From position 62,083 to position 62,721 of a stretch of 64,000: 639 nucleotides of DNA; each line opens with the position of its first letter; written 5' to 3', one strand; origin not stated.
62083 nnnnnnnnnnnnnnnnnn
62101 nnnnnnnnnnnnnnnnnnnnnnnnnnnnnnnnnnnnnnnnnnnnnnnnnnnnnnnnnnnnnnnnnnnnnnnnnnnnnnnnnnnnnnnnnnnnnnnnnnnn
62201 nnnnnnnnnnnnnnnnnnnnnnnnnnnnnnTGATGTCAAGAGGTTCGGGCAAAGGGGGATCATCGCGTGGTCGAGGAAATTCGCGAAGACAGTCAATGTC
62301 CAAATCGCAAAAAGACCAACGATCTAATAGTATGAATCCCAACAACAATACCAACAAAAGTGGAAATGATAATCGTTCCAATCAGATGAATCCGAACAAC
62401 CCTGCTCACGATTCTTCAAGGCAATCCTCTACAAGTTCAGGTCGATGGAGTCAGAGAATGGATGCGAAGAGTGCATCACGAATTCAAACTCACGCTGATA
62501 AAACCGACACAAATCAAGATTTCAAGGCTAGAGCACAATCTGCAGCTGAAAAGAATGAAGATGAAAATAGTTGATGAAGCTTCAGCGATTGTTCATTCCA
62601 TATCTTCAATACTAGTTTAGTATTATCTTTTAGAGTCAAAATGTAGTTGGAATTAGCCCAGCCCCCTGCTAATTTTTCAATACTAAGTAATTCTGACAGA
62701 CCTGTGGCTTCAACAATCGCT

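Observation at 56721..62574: Three-gene operon: Upf1-like helicase + double-HKD PLD protein + small disordered protein, a candidate divergent (Mokosh-like) archaeal immune system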

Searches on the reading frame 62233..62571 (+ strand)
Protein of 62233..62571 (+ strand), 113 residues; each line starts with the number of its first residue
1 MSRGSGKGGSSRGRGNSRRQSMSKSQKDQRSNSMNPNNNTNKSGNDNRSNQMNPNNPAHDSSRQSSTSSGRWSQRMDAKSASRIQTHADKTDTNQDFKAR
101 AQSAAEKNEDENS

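Call 4: search_protein_families(library=pfam, proteins=[window:62233-62571:+], max_evalue=0.01)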
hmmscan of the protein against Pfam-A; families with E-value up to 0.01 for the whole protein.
window:62233-62571:+ (113 aa): 0 families

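Call 5: search_protein_families(library=padloc, proteins=[window:62233-62571:+], max_evalue=0.01)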
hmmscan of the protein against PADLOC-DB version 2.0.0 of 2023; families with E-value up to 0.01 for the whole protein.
window:62233-62571:+ (113 aa): 0 families

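Call 21: find_homologous_proteins(query=window:62233-62571:+, max_evalue=0.01)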
Query window:62233-62571:+ (113 aa): 78 proteins with E <= 0.01 among 96 candidates.
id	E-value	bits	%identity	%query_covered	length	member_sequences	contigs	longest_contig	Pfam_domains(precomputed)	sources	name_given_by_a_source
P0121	6.7e-56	205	96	100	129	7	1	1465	-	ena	-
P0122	2.8e-52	193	91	87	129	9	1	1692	-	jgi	jgi:hypothetical protein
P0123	8.5e-52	192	90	87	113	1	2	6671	-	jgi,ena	-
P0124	4.4e-51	189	90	87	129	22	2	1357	-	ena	-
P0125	1.4e-50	188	88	100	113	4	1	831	-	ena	-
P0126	1.4e-49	185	90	87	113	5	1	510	-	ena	-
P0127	1.4e-49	185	88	87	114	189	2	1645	-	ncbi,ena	-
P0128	2.4e-49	184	87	83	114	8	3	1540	-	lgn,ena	-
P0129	3.4e-49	183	86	87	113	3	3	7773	-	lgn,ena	-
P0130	1.7e-48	181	88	87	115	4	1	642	-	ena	-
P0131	3.3e-48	180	88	85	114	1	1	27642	-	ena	-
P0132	9.0e-48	179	84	85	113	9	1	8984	-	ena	-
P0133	2.8e-47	177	84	87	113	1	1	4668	-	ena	-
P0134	5.5e-47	176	83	87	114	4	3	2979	-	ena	-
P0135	1.9e-46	175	82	100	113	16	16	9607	-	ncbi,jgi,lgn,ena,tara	tara:strand:- start:284 stop:625 length:342 start_codon:yes stop_codon:yes gene_type:complete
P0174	1.2e-10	60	53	63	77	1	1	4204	-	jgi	-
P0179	3.4e-6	46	82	29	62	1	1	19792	-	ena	-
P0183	3.8e-5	42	48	58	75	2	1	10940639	-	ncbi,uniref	ncbi:hypothetical protein ACN28I_04605 [Archangium gephyra]|uniref:hypothetical protein n=1 Tax=Arch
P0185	7.7e-5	41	59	50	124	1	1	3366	-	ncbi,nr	ncbi:MAG: hypothetical protein IH861_16535 [Chloroflexi bacterium]|nr:hypothetical protein [Chlorofl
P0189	3.0e-4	39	64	37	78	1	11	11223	-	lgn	-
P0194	4.1e-4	39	80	22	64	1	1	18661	-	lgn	-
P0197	5.3e-3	35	71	30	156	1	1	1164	-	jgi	jgi:hypothetical protein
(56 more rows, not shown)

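Call 27: search_protein_families(library=pfam, proteins=[window:62233-62571:+], max_evalue=10)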
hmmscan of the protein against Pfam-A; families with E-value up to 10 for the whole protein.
window:62233-62571:+ (113 aa): 0 families

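Call 71: search_protein_families(library=ncbifam, proteins=[window:62233-62571:+, P0179, P0183, P0185, P0189, P0197], max_evalue=1)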
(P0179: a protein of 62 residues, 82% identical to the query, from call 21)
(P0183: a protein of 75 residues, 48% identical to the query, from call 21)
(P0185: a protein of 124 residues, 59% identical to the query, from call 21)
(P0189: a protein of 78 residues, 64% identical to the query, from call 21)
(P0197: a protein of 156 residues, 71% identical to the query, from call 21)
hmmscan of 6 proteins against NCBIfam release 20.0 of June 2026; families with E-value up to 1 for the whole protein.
window:62233-62571:+ (113 aa): 0 families

P0179 (62 aa): 0 families

P0183 (75 aa): 0 families

P0185 (124 aa): 6 families
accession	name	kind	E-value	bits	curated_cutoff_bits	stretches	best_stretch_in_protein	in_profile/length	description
NF047912.1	ECs_2282_CxxC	subfamily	0.002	18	37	1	4-40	1-33/60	ECs_2282 family putative zinc-binding protein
NF038384.1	zinc_YnfU_fam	subfamily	0.0025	17.4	36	1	30-40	12-22/52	YnfU family zinc-binding protein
TIGR02098.1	MJ0042_CXXC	domain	0.022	14.4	20.9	1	4-43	1-34/38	MJ0042-type zinc finger domain-containing protein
NF058604.1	RtpA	equivalog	0.057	13.5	65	0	6-15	24-35/50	anti-TRAP protein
NF001629.0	PRK00415.1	equivalog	0.081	12.4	70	0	2-12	11-21/62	30S ribosomal protein S27e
NF001608.0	PRK00398.1-6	equivalog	0.35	10.7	84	0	35-46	22-33/46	DNA-directed RNA polymerase subunit P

P0189 (78 aa): 0 families

P0197 (156 aa): 1 family
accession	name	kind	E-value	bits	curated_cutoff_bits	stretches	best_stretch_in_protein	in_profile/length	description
TIGR04069.1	ocin_ACP_rel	hypoth_equivalog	0.17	12.4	70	1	70-101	4-35/77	peptide maturation system acyl carrier-related protein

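Call 72: search_protein_families(library=pfam, proteins=[P0179, P0183, P0185, P0189, P0194, P0197, P0174], max_evalue=10)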
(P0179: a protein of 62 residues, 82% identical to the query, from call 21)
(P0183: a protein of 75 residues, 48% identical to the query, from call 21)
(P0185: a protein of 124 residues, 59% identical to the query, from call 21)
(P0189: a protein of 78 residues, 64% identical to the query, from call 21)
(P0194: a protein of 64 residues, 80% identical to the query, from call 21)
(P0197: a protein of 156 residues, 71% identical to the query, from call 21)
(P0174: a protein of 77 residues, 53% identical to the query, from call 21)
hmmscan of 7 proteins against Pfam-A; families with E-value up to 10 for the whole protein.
P0179 (62 aa): 0 families

P0183 (75 aa): 0 families

P0185 (124 aa): 15 families
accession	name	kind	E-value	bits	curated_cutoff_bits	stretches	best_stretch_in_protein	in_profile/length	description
PF13717.11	Zn_ribbon_4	-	0.00085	19.6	30.3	2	25-40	16-31/36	zinc-ribbon domain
PF24110.1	DUF7385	-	0.01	15.9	28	1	31-44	23-36/72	Family of unknown function (DUF7385)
PF14353.12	CpXC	-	0.041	14.3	25.4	1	24-64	27-67/121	CpXC protein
PF15801.11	zf-C6H2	-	0.047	14.3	30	1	5-13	12-20/47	zf-MYND-like zinc finger, mRNA-binding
PF01667.23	Ribosomal_S27e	-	0.049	13.8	24.5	1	2-12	4-14/55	Ribosomal protein S27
PF23499.1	YnfU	-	0.051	13.9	27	1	4-11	15-22/49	YnfU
PF14369.11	Zn_ribbon_19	-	0.054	14.1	30.8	1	34-45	21-32/35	zinc-ribbon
PF05876.18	GpA_ATPase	-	0.062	13.4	25.6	1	6-40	195-229/247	Phage terminase large subunit gpA, ATPase domain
PF23454.1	Zn_ribbon_Brz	-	0.097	13.7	27.9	0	34-46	5-17/58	Transcriptional regulator Brz zinc beta ribbon domain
PF23697.1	YnfS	-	0.16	12.6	27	1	38-48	4-14/29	YnfS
PF21276.3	ZNF512_C2HC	-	0.18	12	27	0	32-40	11-19/38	Zinc finger protein 512, C2HC zinc finger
PF23451.1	Zn_ribbon_PaaD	-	0.25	11.5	27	1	29-40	9-20/53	PaaD zinc beta ribbon domain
PF13719.11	Zn_ribbon_5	-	0.48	10.7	29.3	1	4-42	1-33/37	zinc-ribbon domain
PF23551.1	Zn_ribbon_20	-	0.82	10.2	27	0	34-45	22-33/35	Zinc beta-ribbon domain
PF15777.11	Anti-TRAP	-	1.2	9.6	32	1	6-17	31-44/59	Tryptophan RNA-binding attenuator protein inhibitory protein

P0189 (78 aa): 1 family
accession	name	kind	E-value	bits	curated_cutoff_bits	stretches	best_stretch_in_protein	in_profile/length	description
PF22251.1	PFF1_TM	-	3.2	7.6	32.3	1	17-73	126-187/300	Vacuolar membrane protease, transmembrane domain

P0194 (64 aa): 0 families

P0197 (156 aa): 7 families
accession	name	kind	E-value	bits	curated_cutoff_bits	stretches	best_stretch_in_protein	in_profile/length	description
PF18912.6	DZR_2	-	0.0037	17.5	27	3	73-110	21-55/56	Double zinc ribbon domain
PF13920.12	zf-C3HC4_3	-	0.1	12.9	27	1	75-95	25-45/49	Zinc finger, C3HC4 type (RING finger)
PF14634.12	zf-RING_5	-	0.28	11.6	27.9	2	75-94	24-43/43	zinc-RING finger domain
PF23545.1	Zn_ribbon_HMPTM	-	1.1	9.3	27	0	70-82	3-15/45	HMPTM N-terminal zinc ribbon domain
PF24734.1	DUF7685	-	1.2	9.5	27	2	47-80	1-32/43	Domain of unknown function (DUF7685)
PF24485.1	zf-C2H2_DHX34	-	2.9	8.5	27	1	134-144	3-13/25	DHX34-like, C2H2-type zinc finger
PF01155.25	HypA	-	3.8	8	28.9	1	86-115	70-97/112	Hydrogenase/urease nickel incorporation, metallochaperone, hypA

P0174 (77 aa): 0 families

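Call 98: find_encoding_contigs(protein=P0183, flank=8000, max_places=2)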
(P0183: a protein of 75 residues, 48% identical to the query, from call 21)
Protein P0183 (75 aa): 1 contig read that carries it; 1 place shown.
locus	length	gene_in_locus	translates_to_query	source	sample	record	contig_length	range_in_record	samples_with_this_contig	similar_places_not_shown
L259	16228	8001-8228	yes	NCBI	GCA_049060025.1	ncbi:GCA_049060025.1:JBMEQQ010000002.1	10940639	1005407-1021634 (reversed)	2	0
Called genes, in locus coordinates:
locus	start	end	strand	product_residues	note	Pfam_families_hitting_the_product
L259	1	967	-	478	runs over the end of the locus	PF05227:CHASE3, PF00015:MCPsignal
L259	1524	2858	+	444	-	-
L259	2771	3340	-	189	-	-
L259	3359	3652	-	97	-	-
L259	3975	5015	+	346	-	-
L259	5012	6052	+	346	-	PF00176:SNF2-rel_dom (weak), PF00270:DEAD (faint), PF04851:ResIII, PF00176:SNF2-rel_dom (weak)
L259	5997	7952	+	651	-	PF00271:Helicase_C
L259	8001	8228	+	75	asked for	-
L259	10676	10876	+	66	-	-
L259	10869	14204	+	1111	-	PF03781:FGE-sulfatase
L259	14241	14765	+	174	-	PF13207:AAA_17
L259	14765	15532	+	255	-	PF12710:HAD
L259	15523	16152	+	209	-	PF14681:UPRTase, PF00156:Pribosyltran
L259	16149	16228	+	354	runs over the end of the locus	PF04055:Radical_SAM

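Call 99: search_protein_families(library=padloc, proteins=[L259:1524-2855:+, L259:3975-5012:+, L259:5012-6049:+, L259:5997-7949:+, L259:10869-14201:+], max_evalue=0.001)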
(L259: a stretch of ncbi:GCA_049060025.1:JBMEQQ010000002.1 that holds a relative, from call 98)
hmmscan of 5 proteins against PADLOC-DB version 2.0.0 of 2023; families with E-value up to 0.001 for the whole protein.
L259:1524-2855:+ (444 aa): 0 families

L259:3975-5012:+ (346 aa): 1 family
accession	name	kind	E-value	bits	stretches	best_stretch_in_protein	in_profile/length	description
PDLC03829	ZacB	-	4.6e-08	30.4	1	5-109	297-396/586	-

L259:5012-6049:+ (346 aa): 36 families (the best 25 are shown)
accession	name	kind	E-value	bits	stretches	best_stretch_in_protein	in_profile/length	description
PDLC04556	PDC-M27C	-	3.9e-24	83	2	29-101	39-111/892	-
PDLC04554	PDC-M27C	-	3.4e-19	66.6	2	40-99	50-109/1217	-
PDLC02623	DrmD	-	1.3e-10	37.7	1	45-95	119-168/1040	DrmD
PDLC02843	DpdE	-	1.9e-10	37.3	1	48-94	179-224/1091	DpdE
PDLC02619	DrmD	-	1.2e-09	34.9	1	36-93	43-97/872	DrmD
PDLC00631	ZorD1|ZorD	-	1.8e-09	34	1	43-101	460-520/1071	"SWI2/SNF2 helicase, Mrr-like nuclease"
PDLC02621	DrmD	-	2e-09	34.3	1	48-93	142-186/1040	DrmD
PDLC00634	ZorD1|ZorD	-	4.6e-09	32.5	1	42-94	512-566/1208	"SWI2/SNF2 helicase, Mrr-like nuclease"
PDLC00632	ZorD1|ZorD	-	7.6e-09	32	1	45-110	617-684/1101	"SWI2/SNF2 helicase, Mrr-like nuclease"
PDLC02840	DpdE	-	1.9e-08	31.1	1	48-94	180-226/1091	DpdE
PDLC02844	DpdE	-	2.7e-08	30.2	1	37-92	163-217/1074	DpdE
PDLC02627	DrmD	-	2.8e-08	30.4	1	262-316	413-466/748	DrmD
PDLC02572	DrmA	-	9.8e-08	28.4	1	47-95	138-185/1043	DrmA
PDLC00633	ZorD1|ZorD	-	1e-07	28.5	0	41-100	459-517/908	"SWI2/SNF2 helicase, Mrr-like nuclease"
PDLC03830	ZacC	-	1.2e-07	28.8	1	30-307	17-294/1019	-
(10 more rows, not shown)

L259:5997-7949:+ (651 aa): 25 families
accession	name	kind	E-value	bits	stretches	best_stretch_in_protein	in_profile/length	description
PDLC04556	PDC-M27C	-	2.3e-29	100.4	1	509-597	740-828/892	-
PDLC04554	PDC-M27C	-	6.1e-28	95.6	1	509-597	753-841/1217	-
PDLC03830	ZacC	-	1.9e-22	77.8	1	508-575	838-905/1019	-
PDLC04555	PDC-M27C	-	3.9e-21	73.4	1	510-598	491-579/656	-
PDLC02621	DrmD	-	2e-16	57.4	1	508-571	559-625/1040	DrmD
PDLC02623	DrmD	-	1.2e-13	47.8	1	514-573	569-627/1040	DrmD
PDLC02572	DrmA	-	4.9e-12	42.6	1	508-571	557-623/1043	DrmA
PDLC02843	DpdE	-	6.7e-12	42.1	1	514-571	614-665/1091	DpdE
PDLC02633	DrmD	-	1.2e-11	41.4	1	507-571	563-630/839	DrmD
PDLC02500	BrxHI|BrxHII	-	3.8e-11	40.3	1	508-571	515-575/933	BrxHI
PDLC02504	BrxHI|BrxHII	-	1.8e-10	37.4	1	503-571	516-583/971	BrxHII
PDLC00659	HmaA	-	2.2e-10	37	1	507-571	549-612/1176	SNF2 helicase / DEAD-box helicase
PDLC02634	DrmD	-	2.3e-10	37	1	510-571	525-585/900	DrmD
PDLC02625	DrmD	-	8.5e-10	35.8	1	508-571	305-371/792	DrmD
PDLC02853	DpdE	-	4.4e-09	32.9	1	517-577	546-606/985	DpdE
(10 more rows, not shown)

L259:10869-14201:+ (1111 aa): 1 family
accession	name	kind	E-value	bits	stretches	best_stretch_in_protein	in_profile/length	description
PDLC03922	MkoB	-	4.7e-11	40.7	1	342-689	327-584/610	-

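Call 108: search_dna_similar(query=window:62233-62571:+, collection=plasmids, mode=protein, max_evalue=0.001, max_rows=15)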
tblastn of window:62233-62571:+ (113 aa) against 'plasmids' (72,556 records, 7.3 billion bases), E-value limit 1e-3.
Records with a match: 1; places in all: 1; records where one place covers at least 80% of the query: 0.
Best place of each record, by identity: 60-80% 1.
By first word of the organism name: Methanomethylovorans 1.
By predicted mobility (MOB-suite, as given by PLSDB): non-mobilizable 1.
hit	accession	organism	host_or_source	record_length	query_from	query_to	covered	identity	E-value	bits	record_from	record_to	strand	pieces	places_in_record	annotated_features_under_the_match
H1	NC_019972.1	Methanomethylovorans hollandica DSM 15978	-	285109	81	107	24%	77.8%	3e-4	45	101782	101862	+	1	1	none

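Call 109: search_dna_similar(query=window:62233-62571:+, collection=phages, mode=protein, max_evalue=0.001, max_rows=15)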
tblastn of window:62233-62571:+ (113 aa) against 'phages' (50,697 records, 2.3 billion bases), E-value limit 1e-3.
No match.

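Call 110: get_annotated_region(hit=H1, flank=9000)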
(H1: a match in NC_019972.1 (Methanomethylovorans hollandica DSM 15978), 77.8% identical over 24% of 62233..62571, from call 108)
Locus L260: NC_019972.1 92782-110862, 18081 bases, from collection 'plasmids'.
description: Methanomethylovorans hollandica DSM 15978 plasmid pMETHO01, complete sequence
organism: Methanomethylovorans hollandica DSM 15978 (NCBI taxid 867904)
taxonomy: Archaea; Euryarchaeota; Methanomicrobia; Methanosarcinales; Methanosarcinaceae; Methanomethylovorans; Methanomethylovorans hollandica; Methanomethylovorans hollandica DSM 15978
host: -; source: -; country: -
typing (MOB-suite, as given by PLSDB): non-mobilizable; replicon rep_cluster_57
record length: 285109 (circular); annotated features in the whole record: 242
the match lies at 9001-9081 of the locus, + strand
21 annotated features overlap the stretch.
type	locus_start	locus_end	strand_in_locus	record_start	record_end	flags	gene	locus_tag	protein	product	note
CDS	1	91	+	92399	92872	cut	-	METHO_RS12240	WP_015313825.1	hypothetical protein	-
CDS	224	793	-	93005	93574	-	-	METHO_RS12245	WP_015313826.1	stage II sporulation protein M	-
CDS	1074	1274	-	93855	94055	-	-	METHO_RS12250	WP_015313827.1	hypothetical protein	-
CDS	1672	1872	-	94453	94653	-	-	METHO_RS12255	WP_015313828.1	hypothetical protein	-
CDS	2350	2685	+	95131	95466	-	-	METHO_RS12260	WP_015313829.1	putative transcriptional regulator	-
CDS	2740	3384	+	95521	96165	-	-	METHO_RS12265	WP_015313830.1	YIP1 family protein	-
CDS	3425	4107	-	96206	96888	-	-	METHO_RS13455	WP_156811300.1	IS1 family transposase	-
CDS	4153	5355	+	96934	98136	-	-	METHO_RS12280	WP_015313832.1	hypothetical protein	-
CDS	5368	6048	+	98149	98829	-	-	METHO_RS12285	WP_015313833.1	ABC transporter ATP-binding protein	-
CDS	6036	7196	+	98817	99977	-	-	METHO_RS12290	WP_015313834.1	ABC transporter permease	-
CDS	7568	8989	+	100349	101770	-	-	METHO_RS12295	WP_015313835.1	hypothetical protein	-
CDS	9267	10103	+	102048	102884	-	-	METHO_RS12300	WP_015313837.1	viperin family antiviral radical SAM protein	-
CDS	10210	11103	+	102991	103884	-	-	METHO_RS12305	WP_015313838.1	SEC-C domain-containing protein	-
CDS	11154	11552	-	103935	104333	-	-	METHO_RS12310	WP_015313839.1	DUF1699 family protein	-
CDS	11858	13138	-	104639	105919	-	-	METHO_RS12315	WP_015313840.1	ATP-binding protein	-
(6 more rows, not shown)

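Call 112: search_protein_families(library=padloc, proteins=[L260:7568-8986:+, L260:9267-10100:+, L260:10210-11100:+, L260:11858-13135:-, L259:14241-14762:+, L259:14765-15529:+, L259:15523-16149:+], max_evalue=0.001)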
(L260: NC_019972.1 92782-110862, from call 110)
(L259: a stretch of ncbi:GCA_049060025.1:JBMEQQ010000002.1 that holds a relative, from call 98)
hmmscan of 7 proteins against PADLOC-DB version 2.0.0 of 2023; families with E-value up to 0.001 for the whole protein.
L260:7568-8986:+ (473 aa): 3 families
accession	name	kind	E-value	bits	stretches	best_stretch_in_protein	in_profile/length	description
PDLC01434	CasR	-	8.7e-06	23.7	1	75-120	130-175/191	"CAS-I,CAS-II,CAS-III,CAS-IV,CAS-V,CAS-VI; associated_signaling"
PDLC01268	CasR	-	6.3e-05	21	0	77-121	128-171/179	"CAS-I,CAS-II,CAS-III,CAS-IV,CAS-V,CAS-VI; associated_signaling"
PDLC01879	CARF3--CARF_TM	-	0.0004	18.1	0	70-124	153-203/222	-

L260:9267-10100:+ (278 aa): 3 families
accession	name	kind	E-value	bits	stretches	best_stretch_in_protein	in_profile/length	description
PDLC02903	pVip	-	1.3e-78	262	1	8-270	1-256/257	Viperins not associated with kinases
PDLC02904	pVip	-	1.1e-77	259.1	1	8-270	4-261/262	Viperins associated with kinases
PDLC02905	pVip-kinase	-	6.1e-52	175.4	1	6-272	181-456/474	Viperin-kinase fusion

L260:10210-11100:+ (297 aa): 1 family
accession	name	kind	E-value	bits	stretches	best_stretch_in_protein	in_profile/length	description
PDLC04917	PDC-S12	-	0.00011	20.1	1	2-23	196-217/218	-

L260:11858-13135:- (425 aa): 8 families
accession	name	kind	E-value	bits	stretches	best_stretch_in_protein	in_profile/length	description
PDLC04787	PDC-S01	-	1.1e-116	388.1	1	22-424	9-407/412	-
PDLC04789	PDC-S01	-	1.6e-53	180.1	1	33-343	10-306/375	-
PDLC04790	PDC-S01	-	4.9e-38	128.9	1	31-406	18-403/422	-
PDLC04791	PDC-S01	-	4e-29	99.5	1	39-402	17-378/395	-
PDLC04786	PDC-S01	-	3.7e-23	80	1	41-374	21-390/439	-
PDLC04788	PDC-S01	-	2.4e-19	67.6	1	43-316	22-310/448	-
PDLC04792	PDC-S01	-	8.4e-19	65.5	2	33-194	10-171/452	-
PDLC04140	mad8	-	1.4e-05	22.8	0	35-67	22-54/314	mads_8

L259:14241-14762:+ (174 aa): 1 family
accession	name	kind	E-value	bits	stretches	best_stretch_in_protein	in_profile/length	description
PDLC02911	VakA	-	1.2e-07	30.4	1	2-172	9-158/163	-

L259:14765-15529:+ (255 aa): 0 families

L259:15523-16149:+ (209 aa): 0 families
